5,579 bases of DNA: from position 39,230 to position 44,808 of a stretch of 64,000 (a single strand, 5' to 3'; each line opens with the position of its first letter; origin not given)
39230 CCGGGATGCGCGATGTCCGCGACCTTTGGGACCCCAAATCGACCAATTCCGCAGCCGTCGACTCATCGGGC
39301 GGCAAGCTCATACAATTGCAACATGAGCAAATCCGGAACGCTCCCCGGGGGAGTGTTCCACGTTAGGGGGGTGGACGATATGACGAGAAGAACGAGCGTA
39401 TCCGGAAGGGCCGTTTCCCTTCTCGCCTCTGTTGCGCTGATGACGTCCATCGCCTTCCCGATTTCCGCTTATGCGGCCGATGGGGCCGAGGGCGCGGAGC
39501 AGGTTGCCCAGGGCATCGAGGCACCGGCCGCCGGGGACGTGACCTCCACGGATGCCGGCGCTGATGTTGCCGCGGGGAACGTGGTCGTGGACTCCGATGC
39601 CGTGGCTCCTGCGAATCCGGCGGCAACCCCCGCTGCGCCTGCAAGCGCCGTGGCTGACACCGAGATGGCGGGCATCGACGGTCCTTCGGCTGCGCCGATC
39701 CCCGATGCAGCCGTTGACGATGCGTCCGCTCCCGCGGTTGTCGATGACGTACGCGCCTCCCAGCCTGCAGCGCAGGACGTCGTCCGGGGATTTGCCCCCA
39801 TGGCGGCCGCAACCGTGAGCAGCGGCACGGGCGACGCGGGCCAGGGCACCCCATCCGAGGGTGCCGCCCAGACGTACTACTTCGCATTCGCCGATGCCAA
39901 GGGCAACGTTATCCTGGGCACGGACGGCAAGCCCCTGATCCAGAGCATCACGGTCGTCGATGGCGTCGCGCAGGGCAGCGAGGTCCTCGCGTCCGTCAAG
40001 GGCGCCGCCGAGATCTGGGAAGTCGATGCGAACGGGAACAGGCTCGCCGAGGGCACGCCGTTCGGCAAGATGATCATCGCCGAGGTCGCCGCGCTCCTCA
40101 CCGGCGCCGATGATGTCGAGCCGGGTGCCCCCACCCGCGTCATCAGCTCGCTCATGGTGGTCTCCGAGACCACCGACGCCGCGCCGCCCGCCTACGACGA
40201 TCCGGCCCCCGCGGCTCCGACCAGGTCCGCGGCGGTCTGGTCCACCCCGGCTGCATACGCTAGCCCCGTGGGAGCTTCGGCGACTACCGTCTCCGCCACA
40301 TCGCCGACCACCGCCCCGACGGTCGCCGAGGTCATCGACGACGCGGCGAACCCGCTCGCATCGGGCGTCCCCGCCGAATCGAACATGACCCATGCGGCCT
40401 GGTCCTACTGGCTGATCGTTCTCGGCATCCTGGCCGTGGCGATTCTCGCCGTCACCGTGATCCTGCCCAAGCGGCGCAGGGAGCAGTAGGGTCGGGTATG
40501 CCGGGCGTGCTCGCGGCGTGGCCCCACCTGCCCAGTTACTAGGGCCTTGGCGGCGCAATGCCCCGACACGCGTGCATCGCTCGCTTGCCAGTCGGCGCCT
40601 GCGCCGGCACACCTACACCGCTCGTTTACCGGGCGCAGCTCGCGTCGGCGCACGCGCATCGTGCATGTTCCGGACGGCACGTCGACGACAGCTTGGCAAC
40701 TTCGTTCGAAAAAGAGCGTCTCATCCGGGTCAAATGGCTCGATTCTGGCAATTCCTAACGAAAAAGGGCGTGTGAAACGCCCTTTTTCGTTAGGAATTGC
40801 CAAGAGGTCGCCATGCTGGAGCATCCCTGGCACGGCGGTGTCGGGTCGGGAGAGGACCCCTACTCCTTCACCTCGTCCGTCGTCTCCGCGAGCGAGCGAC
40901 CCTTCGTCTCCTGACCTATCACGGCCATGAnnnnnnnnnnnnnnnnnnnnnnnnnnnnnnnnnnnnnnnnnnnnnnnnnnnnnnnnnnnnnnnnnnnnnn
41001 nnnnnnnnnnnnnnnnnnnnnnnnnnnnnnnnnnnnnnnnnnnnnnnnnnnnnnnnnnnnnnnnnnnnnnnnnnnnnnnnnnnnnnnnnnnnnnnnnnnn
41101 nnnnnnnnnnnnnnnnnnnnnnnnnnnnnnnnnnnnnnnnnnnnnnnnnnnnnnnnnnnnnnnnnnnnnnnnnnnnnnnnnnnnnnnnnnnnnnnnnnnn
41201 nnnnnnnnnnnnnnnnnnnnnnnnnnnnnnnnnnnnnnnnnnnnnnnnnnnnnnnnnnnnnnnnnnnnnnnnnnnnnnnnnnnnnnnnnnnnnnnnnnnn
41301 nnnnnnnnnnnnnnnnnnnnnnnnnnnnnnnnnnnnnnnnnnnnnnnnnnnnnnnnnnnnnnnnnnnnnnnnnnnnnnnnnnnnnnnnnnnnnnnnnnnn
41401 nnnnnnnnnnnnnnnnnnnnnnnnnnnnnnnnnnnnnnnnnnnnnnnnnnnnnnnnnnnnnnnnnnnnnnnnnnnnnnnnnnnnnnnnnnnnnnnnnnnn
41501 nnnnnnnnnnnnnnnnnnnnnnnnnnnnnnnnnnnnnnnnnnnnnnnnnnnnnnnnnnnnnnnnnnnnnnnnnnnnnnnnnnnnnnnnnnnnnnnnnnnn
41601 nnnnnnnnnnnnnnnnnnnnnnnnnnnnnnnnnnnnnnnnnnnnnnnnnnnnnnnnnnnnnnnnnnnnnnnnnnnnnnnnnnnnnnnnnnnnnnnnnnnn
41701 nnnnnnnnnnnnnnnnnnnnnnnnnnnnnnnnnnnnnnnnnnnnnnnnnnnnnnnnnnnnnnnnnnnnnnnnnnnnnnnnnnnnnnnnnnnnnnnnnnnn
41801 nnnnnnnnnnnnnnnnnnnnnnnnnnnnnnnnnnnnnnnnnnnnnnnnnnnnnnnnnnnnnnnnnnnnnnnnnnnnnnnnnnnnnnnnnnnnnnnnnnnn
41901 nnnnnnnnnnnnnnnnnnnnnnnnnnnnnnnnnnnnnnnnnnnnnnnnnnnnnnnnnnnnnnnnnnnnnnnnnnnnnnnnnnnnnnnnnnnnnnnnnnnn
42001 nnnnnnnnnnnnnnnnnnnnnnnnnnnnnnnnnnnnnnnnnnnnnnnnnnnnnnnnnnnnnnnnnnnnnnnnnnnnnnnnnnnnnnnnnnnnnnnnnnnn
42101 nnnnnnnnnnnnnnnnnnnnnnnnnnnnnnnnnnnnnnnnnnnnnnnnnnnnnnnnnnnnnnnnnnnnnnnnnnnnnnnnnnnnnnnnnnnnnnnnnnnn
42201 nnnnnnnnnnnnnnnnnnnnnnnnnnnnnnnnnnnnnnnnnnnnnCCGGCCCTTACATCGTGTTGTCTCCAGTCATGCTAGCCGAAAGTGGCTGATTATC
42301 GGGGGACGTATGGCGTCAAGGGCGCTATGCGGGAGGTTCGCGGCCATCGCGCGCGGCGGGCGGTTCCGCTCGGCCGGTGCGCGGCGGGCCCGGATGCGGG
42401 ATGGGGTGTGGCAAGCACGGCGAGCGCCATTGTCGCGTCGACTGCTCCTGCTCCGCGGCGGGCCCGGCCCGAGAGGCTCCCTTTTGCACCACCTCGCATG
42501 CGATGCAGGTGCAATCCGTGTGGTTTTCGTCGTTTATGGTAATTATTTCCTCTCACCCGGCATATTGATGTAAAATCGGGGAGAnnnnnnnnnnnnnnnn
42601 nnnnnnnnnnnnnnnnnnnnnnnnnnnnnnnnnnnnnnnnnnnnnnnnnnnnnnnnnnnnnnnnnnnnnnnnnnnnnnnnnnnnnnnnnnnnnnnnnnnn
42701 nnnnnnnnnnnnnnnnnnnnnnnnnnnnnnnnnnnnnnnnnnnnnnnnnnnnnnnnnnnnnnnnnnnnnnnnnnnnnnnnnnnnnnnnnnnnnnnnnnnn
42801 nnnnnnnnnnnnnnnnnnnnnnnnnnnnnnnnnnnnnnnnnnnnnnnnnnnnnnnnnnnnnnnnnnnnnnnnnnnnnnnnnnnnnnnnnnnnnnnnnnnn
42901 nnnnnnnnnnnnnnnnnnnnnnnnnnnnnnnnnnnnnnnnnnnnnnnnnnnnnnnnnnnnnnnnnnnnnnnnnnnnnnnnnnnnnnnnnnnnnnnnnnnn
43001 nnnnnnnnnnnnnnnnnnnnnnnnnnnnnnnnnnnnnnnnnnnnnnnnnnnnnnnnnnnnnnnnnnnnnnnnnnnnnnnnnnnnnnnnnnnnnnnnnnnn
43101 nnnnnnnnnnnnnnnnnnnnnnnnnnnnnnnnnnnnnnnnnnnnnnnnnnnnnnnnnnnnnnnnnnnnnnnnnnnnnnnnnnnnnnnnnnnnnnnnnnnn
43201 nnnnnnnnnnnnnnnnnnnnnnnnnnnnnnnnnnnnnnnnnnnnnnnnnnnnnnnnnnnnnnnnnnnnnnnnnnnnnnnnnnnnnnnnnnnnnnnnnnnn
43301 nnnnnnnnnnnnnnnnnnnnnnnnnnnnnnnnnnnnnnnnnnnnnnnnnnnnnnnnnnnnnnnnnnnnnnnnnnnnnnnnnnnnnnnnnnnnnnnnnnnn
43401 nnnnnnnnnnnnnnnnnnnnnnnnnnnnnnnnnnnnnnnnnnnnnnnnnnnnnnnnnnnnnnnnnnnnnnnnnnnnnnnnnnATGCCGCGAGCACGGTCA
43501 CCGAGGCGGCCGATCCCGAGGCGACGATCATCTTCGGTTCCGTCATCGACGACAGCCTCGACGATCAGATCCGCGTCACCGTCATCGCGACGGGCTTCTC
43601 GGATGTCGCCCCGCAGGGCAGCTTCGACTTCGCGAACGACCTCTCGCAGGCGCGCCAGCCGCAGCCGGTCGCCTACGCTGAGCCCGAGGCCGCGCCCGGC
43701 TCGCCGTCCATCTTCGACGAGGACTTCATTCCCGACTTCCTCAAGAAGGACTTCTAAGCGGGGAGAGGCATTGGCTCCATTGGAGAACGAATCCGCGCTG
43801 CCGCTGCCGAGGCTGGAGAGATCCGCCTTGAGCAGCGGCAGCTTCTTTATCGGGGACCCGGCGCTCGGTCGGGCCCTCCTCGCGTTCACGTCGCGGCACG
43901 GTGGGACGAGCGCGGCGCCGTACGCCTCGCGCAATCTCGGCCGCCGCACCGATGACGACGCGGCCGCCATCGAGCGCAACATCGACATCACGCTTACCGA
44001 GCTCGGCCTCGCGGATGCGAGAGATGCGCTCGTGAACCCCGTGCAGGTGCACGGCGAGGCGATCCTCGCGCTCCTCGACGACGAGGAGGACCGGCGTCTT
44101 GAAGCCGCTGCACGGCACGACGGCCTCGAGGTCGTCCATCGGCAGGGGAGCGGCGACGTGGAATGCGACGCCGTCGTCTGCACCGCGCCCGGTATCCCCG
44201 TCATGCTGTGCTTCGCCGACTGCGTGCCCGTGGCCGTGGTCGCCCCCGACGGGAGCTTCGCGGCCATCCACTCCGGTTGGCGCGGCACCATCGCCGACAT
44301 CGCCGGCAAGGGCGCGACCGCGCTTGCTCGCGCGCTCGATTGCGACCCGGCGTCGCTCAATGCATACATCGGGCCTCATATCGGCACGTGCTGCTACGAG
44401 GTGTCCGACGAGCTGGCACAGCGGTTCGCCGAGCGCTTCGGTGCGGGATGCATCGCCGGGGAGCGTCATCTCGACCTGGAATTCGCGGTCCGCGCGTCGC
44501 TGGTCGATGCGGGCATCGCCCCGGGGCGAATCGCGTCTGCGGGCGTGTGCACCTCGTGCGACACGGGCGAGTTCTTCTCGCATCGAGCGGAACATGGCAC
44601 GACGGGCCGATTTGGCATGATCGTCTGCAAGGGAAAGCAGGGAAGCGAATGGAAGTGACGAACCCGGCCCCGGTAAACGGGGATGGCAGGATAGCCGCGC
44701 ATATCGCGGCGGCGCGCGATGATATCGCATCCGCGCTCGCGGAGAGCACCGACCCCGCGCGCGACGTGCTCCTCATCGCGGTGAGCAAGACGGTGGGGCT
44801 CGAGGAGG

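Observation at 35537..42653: The dcw cluster is split: about 7 kb of mixed-orientation, envelope-related cargo sits between ftsQ and ftsZ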

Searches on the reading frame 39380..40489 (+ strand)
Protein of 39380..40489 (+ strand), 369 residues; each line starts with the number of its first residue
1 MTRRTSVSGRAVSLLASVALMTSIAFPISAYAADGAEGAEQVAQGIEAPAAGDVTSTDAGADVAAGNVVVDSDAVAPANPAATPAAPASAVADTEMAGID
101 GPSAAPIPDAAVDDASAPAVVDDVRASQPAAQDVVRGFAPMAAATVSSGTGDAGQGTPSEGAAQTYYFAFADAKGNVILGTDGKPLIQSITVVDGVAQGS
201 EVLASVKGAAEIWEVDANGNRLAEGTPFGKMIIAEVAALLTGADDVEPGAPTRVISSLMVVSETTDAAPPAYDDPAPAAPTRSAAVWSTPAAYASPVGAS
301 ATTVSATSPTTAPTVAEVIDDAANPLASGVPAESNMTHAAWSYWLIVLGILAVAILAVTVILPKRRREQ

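Call 23: search_protein_families(library=ncbifam, proteins=[window:39380-40489:+], max_evalue=0.01)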
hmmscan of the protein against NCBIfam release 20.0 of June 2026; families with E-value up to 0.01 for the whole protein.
window:39380-40489:+ (369 aa): 0 families

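Call 33: search_protein_families(library=pfam, proteins=[window:39380-40489:+], max_evalue=1)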
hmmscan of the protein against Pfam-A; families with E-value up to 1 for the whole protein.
window:39380-40489:+ (369 aa): 4 families
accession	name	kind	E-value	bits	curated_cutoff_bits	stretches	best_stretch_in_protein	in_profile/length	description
PF21314.2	TM_ErbB1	-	0.11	12.7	27.1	1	346-369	5-28/36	Epidermal growth factor receptor transmembrane-juxtamembrane segment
PF14316.11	DUF4381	-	0.16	12.7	27.2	1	330-367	8-45/145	Domain of unknown function (DUF4381)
PF18967.5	PycTM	-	0.37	11.6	27.2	1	335-367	5-37/107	Pycsar effector protein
PF17424.7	DUF5411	-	0.43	11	30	1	336-358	1-23/134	Family of unknown function (DUF5411)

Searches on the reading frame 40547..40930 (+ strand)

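Call 80: search_protein_families(library=pfam, proteins=[window:40547-40930:+], max_evalue=1)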
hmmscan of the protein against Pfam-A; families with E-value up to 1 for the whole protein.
window:40547-40930:+ (127 aa): 1 family
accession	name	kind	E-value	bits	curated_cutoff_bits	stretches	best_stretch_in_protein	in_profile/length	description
PF21337.3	Peptidase_M17_N_1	-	0.063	13.8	27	1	55-95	27-66/118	M17 aminopeptidase, N-terminal domain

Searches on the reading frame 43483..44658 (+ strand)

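Call 23: search_protein_families(library=ncbifam, proteins=[window:43483-44658:+], max_evalue=0.01)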
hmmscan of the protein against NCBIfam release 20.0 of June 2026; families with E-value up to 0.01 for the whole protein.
window:43483-44658:+ (391 aa): 2 families
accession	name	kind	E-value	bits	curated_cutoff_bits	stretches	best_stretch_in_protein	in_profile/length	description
TIGR00726.1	TIGR00726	equivalog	3.6e-33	114.8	141.15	1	142-380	2-219/223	peptidoglycan editing factor PgeF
NF007998.1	PRK10723.1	equivalog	1.6e-22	80.2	369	1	136-380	20-239/243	purine nucleoside phosphorylase YfiH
